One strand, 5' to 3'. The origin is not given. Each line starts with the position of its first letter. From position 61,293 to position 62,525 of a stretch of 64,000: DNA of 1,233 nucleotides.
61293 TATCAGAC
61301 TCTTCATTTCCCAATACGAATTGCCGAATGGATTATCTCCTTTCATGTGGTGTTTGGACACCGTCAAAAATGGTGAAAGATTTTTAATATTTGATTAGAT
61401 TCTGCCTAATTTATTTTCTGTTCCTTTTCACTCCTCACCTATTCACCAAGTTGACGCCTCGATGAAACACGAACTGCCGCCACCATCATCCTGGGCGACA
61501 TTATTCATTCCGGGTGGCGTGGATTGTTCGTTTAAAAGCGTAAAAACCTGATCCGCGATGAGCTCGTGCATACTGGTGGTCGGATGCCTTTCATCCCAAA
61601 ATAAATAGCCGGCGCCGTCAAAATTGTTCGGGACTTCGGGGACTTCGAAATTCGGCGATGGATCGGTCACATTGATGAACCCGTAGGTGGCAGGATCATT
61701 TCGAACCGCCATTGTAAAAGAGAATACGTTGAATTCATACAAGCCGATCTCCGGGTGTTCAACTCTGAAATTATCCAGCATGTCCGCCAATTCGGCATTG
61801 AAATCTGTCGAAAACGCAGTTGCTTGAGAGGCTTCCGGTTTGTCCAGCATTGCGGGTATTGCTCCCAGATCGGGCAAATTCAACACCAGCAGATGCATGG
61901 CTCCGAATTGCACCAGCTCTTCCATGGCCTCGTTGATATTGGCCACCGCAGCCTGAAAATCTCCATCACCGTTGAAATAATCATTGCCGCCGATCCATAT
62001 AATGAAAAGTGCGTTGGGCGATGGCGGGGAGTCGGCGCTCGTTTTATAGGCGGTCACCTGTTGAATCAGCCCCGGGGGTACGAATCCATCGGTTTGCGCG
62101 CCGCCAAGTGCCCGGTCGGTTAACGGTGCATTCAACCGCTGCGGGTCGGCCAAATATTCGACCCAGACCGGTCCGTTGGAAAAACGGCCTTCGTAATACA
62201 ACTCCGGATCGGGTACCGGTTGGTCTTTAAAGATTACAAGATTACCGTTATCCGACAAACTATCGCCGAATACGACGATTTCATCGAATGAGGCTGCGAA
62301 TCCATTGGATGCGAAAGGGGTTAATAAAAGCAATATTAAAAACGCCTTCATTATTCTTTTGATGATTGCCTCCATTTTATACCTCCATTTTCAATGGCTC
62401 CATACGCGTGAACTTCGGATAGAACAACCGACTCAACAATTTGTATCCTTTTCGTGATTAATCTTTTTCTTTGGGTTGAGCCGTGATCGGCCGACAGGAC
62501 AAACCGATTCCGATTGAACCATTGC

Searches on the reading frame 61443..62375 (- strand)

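Call 65: search_protein_families(library=pfam, proteins=[window:61443-62375:-], max_evalue=0.00001)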
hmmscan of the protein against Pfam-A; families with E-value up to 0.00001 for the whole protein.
window:61443-62375:- (310 aa): 2 families
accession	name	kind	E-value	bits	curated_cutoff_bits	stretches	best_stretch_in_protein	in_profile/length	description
PF00657.28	Lipase_GDSL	-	4.6e-25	89.4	23.6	1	33-277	1-208/208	GDSL-like Lipase/Acylhydrolase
PF13472.12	Lipase_GDSL_2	-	2.5e-06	28.5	32.9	1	35-199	1-134/178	GDSL-like Lipase/Acylhydrolase family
